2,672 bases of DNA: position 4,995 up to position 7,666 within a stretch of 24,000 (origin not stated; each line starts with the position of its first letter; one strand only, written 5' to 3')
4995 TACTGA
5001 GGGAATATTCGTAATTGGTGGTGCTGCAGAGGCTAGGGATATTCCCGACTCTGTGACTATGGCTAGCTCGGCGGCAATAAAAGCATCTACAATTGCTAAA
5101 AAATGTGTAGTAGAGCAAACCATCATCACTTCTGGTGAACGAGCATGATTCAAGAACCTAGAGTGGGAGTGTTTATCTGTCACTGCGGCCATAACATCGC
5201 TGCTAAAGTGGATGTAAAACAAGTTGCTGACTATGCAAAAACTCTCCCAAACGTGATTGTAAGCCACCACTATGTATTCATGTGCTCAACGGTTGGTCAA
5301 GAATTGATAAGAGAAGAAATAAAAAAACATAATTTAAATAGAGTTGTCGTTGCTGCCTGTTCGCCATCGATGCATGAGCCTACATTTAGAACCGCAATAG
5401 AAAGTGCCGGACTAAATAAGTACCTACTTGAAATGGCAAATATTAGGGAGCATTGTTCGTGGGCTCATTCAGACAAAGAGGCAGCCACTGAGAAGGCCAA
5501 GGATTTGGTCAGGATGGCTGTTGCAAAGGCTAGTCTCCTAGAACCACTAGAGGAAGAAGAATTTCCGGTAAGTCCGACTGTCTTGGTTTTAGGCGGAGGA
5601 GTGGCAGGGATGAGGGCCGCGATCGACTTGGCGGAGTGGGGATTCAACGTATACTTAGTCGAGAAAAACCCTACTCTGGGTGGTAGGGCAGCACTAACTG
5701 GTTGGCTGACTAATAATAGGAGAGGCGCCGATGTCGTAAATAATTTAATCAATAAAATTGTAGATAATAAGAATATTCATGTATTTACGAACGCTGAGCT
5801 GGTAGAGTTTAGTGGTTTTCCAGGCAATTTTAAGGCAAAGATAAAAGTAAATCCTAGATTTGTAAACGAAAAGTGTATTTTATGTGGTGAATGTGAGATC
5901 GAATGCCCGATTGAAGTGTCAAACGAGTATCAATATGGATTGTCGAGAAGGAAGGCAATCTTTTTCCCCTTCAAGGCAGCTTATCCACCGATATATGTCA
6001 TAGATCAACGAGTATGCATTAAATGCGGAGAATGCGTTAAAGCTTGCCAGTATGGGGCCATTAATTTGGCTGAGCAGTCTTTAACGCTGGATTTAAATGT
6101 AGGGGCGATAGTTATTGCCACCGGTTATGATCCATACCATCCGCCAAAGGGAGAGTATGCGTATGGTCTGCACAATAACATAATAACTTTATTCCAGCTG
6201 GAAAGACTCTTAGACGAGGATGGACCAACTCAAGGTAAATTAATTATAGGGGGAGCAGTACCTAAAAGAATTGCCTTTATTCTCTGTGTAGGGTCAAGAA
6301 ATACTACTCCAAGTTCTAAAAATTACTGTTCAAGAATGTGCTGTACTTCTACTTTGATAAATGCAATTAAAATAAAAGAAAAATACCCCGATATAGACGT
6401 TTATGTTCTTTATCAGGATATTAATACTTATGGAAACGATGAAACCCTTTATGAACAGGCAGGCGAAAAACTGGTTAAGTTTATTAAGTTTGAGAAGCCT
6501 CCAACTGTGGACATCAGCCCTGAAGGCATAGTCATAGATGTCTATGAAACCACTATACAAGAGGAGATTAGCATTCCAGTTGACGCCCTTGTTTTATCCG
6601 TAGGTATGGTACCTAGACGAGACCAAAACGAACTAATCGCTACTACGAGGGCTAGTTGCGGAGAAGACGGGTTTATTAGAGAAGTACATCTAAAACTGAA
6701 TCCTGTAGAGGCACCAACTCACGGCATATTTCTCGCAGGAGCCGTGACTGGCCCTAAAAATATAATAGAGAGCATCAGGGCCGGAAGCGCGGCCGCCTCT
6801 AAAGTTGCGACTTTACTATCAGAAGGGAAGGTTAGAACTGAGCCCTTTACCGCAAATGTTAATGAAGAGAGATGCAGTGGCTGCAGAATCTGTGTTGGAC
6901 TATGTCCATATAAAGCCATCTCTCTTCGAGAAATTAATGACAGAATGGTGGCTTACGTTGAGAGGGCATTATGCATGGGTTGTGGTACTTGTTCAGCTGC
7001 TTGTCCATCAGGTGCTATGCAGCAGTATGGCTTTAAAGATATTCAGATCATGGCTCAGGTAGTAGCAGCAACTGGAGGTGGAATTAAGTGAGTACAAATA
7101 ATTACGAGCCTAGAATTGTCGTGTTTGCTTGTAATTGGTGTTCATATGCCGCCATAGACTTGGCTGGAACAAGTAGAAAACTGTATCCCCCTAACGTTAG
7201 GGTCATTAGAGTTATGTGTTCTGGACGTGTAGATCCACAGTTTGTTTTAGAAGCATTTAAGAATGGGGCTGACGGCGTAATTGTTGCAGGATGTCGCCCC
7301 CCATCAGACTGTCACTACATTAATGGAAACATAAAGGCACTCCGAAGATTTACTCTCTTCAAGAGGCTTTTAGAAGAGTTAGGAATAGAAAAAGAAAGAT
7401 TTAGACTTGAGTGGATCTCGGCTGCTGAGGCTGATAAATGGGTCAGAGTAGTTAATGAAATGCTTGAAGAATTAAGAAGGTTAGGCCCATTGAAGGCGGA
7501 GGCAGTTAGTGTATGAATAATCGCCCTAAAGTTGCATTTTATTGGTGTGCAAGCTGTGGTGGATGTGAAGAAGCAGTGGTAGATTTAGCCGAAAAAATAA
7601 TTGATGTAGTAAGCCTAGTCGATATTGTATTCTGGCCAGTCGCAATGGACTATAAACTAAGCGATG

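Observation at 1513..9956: Mvh-type [NiFe] hydrogenase encoded with a Qmo-like membrane module (2x QmoC, QmoA-like, HdrA/QmoB-like) and no HdrB: a candidate quinone-linked, flavin-bifurcating hydrogenase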

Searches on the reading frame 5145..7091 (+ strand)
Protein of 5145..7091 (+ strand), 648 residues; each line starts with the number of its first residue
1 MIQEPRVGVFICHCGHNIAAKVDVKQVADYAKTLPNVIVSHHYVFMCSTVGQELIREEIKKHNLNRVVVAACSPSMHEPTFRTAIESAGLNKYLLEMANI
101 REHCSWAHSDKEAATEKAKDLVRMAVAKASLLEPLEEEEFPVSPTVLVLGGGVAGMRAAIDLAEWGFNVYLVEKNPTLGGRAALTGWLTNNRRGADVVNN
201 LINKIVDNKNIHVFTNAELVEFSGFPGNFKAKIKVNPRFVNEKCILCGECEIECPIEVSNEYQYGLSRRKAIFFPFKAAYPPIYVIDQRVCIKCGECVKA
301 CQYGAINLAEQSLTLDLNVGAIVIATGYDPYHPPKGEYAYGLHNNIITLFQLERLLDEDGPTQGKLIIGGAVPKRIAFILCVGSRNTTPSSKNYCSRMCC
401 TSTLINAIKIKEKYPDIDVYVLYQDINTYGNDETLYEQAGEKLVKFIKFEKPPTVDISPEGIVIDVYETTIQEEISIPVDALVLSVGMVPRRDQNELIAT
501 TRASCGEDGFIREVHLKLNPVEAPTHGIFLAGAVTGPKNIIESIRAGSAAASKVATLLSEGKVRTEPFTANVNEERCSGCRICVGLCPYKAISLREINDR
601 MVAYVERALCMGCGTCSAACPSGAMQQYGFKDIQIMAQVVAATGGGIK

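Call 3: search_protein_families(library=pfam, proteins=[window:5145-7091:+], max_evalue=0.01)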
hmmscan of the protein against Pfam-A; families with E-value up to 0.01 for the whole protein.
window:5145-7091:+ (648 aa): 25 families
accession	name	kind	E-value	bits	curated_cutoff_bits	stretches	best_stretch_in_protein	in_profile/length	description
PF00037.32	Fer4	-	1.9e-22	78.5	21.1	4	284-306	1-23/24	4Fe-4S binding domain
PF12837.12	Fer4_6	-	2.4e-16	59.2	25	4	285-306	3-24/24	4Fe-4S binding domain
PF12838.12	Fer4_7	-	2.7e-16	60.2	27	3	576-624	1-52/52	4Fe-4S dicluster domain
PF13237.11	Fer4_10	-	3.9e-15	55.9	25.5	3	572-621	4-53/53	4Fe-4S dicluster domain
PF07992.20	Pyr_redox_2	-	2.1e-14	54.1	26.1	2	145-222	2-78/291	Pyridine nucleotide-disulphide oxidoreductase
PF12797.12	Fer4_2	-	1.2e-13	50.4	24.5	3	604-622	4-22/22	4Fe-4S binding domain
PF13187.11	Fer4_9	-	3.3e-13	49.9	27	2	576-625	1-52/52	4Fe-4S dicluster domain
PF13484.11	Fer4_16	-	1.5e-11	45.3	30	0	576-590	52-66/66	4Fe-4S double cluster binding domain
PF14697.11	Fer4_21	-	2.7e-11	43.9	35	2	570-624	1-56/59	4Fe-4S dicluster domain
PF12800.12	Fer4_4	-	1.1e-10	41.3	24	0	242-255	2-15/17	4Fe-4S binding domain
PF12831.13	FAD_oxidored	-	2.6e-08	34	27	1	146-206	2-65/416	FAD dependent oxidoreductase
PF13183.11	Fer4_8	-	4.4e-08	34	27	0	242-268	3-30/68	4Fe-4S dicluster domain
PF00890.30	FAD_binding_2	-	3.4e-07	30.2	20.4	1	146-183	2-39/414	FAD binding domain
PF13534.11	Fer4_17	-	5e-07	30.6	22.2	0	241-258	43-60/61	4Fe-4S dicluster domain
PF25160.1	LdpA_Fe-S-bd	-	1.3e-06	28.5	27.6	1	582-627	8-45/49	LdpA Fe-S cluster-binding domain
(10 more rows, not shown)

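Call 6: search_protein_families(library=ncbifam, proteins=[window:5145-7091:+], max_evalue=0.001)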
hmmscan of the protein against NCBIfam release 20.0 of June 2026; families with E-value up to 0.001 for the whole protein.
window:5145-7091:+ (648 aa): 112 families (the best 25 are shown)
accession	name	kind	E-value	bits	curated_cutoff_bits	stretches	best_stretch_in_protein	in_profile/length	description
NF040770.1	hetero_SS_HdrA2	exception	1.9e-212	707.5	1100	1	6-643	1-641/777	CoB-CoM heterodisulfide reductase HdrA2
NF041891.1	hdrA_Methbact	equivalog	3.8e-163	544.5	1300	1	6-639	2-632/762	ferredoxin:CoB-CoM heterodisulfide reductase subunit HdrA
NF041778.1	hetero_SS_HdrA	equivalog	2e-160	535.2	1400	1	6-639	7-647/771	ferredoxin:CoB-CoM heterodisulfide reductase subunit HdrA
NF040864.1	HgcB_ferredoxin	equivalog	7.5e-15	54.5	99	2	569-626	8-62/93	mercury methylation ferredoxin HgcB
NF058577.1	FdxA_fam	equivalog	1.7e-14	53.8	65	3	574-624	6-52/52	4Fe-4S ferredoxin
NF038196.1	ferrodoxin_EFR1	subfamily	7e-14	52.4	75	1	556-626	168-230/242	EFR1 family ferrodoxin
TIGR02700.1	flavo_MJ0208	hypoth_equivalog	3e-13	49.6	251.35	1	550-627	124-196/234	dihydromethanopterin reductase (acceptor)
TIGR01971.1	NuoI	subfamily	4.7e-13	48.8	113.05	2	570-626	37-99/121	NADH-quinone oxidoreductase, chain I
NF009410.0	PRK12771.1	subfamily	1.3e-12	47.1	516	2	140-217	135-209/566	NAD(P)-binding protein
TIGR02179.1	PorD_KorD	subfamily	4.9e-12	45.8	60.05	1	572-626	22-73/78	2-oxoacid:acceptor oxidoreductase, delta subunit, pyruvate/2-ketoisovalerate family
NF042909.1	FMH_DH_FwdF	exception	1.7e-11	43.9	375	1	571-626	253-312/336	tungsten-dependent formylmethanofuran dehydrogenase subunit FwdF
NF007205.0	PRK09626.1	equivalog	3e-11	43.3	93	1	570-625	12-71/105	2-oxoglutarate-acceptor oxidoreductase subunit OorD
NF040684.1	PorD_Arch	equivalog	5.4e-11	42.4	120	1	568-626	25-80/85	pyruvate synthase subunit PorD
NF043069.1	T4HPD_activ_SAM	equivalog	6e-11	42.2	425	1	572-629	48-101/299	trans-4-hydroxy-L-proline dehydratase activase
TIGR02936.1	fdxN_nitrog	equivalog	8.2e-11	41.9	80.55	0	559-624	5-86/91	ferredoxin III, nif-specific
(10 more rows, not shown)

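Call 28: search_solved_structures(query=window:5145-7091:+, max_evalue=1e-10)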
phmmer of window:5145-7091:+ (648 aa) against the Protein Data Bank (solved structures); distinct sequences matched with E-value up to 1e-10: 7.
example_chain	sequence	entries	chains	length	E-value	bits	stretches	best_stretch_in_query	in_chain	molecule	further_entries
5odc_A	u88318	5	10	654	1.5e-185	621.6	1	3-639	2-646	Heterodisulfide reductase, subunit A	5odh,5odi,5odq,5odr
8rvu_a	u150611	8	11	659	2.3e-177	594.5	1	2-643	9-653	H(2):CoB-CoM heterodisulfide,ferredoxin reductase subunit A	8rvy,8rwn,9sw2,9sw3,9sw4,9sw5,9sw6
8rvv_A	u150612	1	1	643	7.1e-176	589.6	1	5-642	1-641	H(2):CoB-CoM heterodisulfide,ferredoxin reductase subunit A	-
9sfi_A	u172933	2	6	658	5e-158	530.6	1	3-639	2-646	CoB--CoM heterodisulfide reductase iron-sulfur subunit A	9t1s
7bkb_A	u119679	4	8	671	8.9e-154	516.5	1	4-646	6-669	CoB--CoM heterodisulfide reductase iron-sulfur subunit A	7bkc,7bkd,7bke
6tjr_A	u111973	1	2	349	1.4e-41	145.9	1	319-555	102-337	Fumarate reductase/succinate dehydrogenase flavoprotein domain protein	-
9sw6_G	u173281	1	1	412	8.9e-13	50.7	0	576-631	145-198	Polyferredoxin protein MvhB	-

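Call 57: search_solved_structures(query=window:5145-7091:+, max_evalue=1e-150, show_alignments=1)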
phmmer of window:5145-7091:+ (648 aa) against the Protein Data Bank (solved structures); distinct sequences matched with E-value up to 1e-150: 5.
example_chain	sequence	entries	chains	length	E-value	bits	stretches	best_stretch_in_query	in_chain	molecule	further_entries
5odc_A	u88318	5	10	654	1.5e-185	621.6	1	3-639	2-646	Heterodisulfide reductase, subunit A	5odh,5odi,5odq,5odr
8rvu_a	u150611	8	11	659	2.3e-177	594.5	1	2-643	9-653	H(2):CoB-CoM heterodisulfide,ferredoxin reductase subunit A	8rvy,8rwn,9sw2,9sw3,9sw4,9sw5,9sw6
8rvv_A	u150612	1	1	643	7.1e-176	589.6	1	5-642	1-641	H(2):CoB-CoM heterodisulfide,ferredoxin reductase subunit A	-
9sfi_A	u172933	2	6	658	5e-158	530.6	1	3-639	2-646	CoB--CoM heterodisulfide reductase iron-sulfur subunit A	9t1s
7bkb_A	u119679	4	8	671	8.9e-154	516.5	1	4-646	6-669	CoB--CoM heterodisulfide reductase iron-sulfur subunit A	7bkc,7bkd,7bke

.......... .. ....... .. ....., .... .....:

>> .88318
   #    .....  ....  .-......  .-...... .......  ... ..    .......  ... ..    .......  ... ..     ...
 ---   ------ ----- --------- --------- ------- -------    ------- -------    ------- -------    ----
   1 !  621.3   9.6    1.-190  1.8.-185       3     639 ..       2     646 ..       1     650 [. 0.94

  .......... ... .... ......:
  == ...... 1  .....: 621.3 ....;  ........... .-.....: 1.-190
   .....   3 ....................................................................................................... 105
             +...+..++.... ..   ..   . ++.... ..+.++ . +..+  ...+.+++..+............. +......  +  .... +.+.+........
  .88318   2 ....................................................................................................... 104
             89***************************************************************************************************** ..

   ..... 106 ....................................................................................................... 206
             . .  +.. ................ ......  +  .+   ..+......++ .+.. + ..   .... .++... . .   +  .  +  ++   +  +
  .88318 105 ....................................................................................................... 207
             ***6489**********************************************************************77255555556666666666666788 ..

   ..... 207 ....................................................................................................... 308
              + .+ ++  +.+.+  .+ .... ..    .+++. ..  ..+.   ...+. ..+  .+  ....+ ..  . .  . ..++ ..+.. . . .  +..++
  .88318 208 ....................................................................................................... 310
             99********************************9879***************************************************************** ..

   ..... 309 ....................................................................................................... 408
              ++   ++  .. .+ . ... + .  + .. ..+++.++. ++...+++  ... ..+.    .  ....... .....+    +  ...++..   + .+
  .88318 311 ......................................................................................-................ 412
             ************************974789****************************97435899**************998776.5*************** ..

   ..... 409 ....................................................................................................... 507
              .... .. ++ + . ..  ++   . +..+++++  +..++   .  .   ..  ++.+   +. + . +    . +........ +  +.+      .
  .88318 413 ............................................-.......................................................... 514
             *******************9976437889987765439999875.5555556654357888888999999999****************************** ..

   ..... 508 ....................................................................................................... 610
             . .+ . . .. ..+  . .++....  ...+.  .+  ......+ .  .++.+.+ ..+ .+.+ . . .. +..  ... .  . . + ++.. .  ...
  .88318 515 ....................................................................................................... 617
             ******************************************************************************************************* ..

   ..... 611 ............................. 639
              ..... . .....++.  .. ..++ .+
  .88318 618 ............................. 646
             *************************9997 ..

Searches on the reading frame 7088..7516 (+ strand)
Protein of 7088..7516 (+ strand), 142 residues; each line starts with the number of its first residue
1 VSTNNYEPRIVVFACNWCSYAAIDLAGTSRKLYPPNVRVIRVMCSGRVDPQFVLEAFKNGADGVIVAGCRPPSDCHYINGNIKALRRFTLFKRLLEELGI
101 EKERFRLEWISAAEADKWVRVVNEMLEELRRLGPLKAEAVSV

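Call 3: search_protein_families(library=pfam, proteins=[window:7088-7516:+], max_evalue=0.01)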
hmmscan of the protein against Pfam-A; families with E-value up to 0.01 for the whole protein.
window:7088-7516:+ (142 aa): 1 family
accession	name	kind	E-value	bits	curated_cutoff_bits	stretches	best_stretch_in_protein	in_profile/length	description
PF02662.21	FlpD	-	2.3e-54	183.1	22.3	1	10-133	1-123/123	Methyl-viologen-reducing hydrogenase, delta subunit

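Call 6: search_protein_families(library=ncbifam, proteins=[window:7088-7516:+], max_evalue=0.001)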
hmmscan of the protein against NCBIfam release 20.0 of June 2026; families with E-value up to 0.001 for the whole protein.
window:7088-7516:+ (142 aa): 4 families
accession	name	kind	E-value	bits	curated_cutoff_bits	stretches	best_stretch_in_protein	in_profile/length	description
NF040770.1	hetero_SS_HdrA2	exception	3.9e-54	184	1100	1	4-137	644-776/777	CoB-CoM heterodisulfide reductase HdrA2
NF045873.1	F420_non_VhuD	exception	1.5e-41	141.6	215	1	7-134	1-127/132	F420-non-reducing hydrogenase iron-sulfur subunit VhuD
NF041891.1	hdrA_Methbact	equivalog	1.9e-10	39.6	1300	1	5-108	641-737/762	ferredoxin:CoB-CoM heterodisulfide reductase subunit HdrA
NF041778.1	hetero_SS_HdrA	equivalog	4e-07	28.3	1400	1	9-72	655-718/771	ferredoxin:CoB-CoM heterodisulfide reductase subunit HdrA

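Call 63: search_solved_structures(query=window:7088-7516:+, max_evalue=0.00001, show_alignments=1)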
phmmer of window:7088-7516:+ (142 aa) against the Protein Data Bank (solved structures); distinct sequences matched with E-value up to 0.00001: 6.
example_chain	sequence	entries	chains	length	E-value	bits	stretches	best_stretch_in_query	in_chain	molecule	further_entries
8rvu_F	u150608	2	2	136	1.4e-47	164.6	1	5-137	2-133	Methyl viologen-reducing hydrogenase, subunit D-related protein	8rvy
5odc_D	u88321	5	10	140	3.5e-46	160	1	5-137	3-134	Methyl-viologen reducing hydrogenase subunit D | Methyl-viologen reducing hydrogenase, subunit D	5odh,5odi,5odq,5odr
8rvv_F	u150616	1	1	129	3.6e-46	160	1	6-135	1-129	Methyl viologen-reducing hydrogenase, subunit D-related protein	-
9sw2_D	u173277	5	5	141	1.3e-45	158.2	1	9-135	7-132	F420-non-reducing hydrogenase iron-sulfur subunit D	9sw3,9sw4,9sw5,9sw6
7bkb_F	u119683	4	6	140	1.8e-43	151.3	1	4-135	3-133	F420-non-reducing hydrogenase subunit D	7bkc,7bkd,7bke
9sfi_K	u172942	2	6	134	5.7e-32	114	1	7-135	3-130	F420-non-reducing hydrogenase subunit delta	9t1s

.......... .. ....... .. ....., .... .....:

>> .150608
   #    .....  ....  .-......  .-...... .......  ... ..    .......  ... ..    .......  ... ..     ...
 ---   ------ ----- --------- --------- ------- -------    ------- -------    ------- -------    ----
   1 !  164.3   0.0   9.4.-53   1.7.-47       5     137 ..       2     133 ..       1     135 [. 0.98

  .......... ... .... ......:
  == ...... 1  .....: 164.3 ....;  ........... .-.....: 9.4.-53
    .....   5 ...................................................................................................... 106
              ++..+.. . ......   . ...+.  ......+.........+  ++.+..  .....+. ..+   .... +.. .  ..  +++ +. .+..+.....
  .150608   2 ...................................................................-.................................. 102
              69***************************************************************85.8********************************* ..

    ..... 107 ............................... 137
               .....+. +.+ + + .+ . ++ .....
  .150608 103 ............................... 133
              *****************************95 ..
